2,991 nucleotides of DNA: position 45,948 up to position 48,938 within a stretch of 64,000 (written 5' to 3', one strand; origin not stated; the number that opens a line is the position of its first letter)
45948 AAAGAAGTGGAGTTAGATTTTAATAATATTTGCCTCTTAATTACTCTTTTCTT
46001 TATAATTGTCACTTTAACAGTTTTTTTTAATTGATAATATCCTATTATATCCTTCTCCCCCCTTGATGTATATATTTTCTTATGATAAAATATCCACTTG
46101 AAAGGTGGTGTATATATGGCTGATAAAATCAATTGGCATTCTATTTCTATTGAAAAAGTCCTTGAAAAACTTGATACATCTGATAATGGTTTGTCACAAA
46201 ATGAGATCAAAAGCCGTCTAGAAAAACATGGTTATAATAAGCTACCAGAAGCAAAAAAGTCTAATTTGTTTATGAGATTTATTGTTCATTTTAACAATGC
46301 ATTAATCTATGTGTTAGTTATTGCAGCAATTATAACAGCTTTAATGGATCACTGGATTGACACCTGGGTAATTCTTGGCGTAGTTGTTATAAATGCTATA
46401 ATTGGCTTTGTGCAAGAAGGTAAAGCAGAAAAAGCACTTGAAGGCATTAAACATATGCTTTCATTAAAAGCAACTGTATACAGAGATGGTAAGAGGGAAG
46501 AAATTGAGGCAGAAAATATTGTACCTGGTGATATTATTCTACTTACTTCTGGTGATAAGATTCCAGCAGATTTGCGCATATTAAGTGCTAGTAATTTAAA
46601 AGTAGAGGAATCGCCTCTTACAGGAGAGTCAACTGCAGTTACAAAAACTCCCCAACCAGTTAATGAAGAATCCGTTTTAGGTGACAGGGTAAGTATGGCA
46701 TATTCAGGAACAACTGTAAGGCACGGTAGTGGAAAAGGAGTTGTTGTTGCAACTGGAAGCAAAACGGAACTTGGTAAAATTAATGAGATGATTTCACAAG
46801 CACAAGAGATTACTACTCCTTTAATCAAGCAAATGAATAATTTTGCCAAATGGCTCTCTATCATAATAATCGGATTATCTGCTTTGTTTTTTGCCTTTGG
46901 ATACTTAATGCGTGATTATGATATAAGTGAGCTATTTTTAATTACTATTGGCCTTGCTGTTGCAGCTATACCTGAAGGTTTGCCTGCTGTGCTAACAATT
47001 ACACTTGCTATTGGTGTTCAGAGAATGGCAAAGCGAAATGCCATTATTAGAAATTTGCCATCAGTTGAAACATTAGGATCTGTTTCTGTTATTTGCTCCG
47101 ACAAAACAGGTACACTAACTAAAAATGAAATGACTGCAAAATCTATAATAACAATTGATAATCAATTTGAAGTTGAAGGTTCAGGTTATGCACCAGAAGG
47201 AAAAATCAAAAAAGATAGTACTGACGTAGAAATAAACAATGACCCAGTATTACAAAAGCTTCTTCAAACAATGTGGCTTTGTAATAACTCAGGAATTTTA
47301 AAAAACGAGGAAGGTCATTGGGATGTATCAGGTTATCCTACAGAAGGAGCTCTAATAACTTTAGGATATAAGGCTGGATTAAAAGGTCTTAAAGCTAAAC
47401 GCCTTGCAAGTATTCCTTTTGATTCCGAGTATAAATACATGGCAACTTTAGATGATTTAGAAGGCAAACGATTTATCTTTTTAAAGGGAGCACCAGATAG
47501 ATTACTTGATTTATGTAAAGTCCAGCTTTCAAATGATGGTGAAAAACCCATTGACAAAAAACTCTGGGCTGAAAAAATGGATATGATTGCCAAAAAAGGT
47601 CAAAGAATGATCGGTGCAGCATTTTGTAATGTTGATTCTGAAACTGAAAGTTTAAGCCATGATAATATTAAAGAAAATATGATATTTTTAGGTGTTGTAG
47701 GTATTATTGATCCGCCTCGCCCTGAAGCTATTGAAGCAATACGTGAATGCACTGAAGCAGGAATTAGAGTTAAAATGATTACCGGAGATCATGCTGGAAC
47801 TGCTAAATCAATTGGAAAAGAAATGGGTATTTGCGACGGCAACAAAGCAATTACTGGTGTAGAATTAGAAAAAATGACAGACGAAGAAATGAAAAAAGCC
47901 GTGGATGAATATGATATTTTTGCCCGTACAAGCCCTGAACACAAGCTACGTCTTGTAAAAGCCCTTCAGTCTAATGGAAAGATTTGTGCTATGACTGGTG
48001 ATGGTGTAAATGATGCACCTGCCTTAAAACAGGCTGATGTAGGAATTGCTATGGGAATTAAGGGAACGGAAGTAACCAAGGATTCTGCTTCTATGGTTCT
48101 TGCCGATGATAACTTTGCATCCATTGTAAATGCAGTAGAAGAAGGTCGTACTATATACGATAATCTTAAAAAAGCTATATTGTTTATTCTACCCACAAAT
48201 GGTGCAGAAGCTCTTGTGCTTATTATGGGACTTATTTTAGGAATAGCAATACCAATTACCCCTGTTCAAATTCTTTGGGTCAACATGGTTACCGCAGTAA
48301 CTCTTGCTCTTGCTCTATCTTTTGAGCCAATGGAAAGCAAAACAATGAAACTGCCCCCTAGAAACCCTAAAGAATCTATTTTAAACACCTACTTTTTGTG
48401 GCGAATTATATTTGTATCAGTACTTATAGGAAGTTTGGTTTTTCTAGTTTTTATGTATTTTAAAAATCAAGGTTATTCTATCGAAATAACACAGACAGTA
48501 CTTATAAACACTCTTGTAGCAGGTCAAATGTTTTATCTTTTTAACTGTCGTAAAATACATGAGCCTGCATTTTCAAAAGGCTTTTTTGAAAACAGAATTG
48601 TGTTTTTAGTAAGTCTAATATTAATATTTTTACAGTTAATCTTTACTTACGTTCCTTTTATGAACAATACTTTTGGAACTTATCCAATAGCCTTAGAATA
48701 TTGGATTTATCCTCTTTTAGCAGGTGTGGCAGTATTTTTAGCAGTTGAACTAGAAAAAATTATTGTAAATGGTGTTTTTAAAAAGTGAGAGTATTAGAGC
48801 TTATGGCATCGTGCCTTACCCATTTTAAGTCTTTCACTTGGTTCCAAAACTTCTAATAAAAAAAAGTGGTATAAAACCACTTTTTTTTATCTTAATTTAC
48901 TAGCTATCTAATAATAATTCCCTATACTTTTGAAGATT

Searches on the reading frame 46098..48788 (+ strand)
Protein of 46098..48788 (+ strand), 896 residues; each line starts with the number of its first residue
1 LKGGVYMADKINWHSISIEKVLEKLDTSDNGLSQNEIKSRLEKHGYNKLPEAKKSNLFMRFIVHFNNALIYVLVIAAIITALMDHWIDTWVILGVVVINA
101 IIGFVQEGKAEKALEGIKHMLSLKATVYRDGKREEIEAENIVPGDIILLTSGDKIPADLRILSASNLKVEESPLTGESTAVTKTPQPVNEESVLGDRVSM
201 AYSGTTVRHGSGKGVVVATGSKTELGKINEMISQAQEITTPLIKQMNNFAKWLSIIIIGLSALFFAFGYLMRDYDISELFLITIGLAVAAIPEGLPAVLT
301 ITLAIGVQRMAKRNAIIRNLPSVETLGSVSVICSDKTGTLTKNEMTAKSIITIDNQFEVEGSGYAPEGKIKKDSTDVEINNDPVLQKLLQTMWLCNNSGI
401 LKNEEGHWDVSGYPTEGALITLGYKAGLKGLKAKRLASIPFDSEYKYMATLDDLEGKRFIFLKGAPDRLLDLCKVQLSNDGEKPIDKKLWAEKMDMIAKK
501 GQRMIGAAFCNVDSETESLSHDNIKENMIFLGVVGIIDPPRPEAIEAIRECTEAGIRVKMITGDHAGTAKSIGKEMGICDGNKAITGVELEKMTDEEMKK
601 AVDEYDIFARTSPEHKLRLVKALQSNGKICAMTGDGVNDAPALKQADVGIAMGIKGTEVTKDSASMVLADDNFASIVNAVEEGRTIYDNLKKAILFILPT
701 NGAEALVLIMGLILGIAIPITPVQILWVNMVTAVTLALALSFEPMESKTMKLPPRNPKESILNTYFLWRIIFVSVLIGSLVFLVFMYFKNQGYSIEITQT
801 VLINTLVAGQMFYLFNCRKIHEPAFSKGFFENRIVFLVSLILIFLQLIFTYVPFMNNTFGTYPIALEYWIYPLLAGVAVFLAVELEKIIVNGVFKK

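Call 74: search_protein_families(library=pfam, proteins=[window:46098-48788:+])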
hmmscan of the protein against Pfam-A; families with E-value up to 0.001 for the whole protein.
window:46098-48788:+ (896 aa): 6 families
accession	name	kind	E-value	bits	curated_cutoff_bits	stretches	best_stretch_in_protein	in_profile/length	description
PF00122.25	E1-E2_ATPase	-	7.5e-52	175.9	28.1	1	120-313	2-181/181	E1-E2 ATPase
PF00689.26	Cation_ATPase_C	-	4.2e-49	167.1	27.3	1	718-889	2-175/175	Cation transporting ATPase, C-terminus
PF00690.31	Cation_ATPase_N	-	4.6e-20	71.5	20.4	1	13-79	1-68/69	Cation transporter/ATPase, N-terminus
PF00702.32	Hydrolase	-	6.5e-19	69.5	26.4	1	527-647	85-191/191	haloacid dehalogenase-like hydrolase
PF13246.12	Cation_ATPase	-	1.2e-15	57.7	21.7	1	394-474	2-89/91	Cation transport ATPase (P-type)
PF08282.18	Hydrolase_3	-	1.7e-05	25.1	20.9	1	618-679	194-254/255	haloacid dehalogenase-like hydrolase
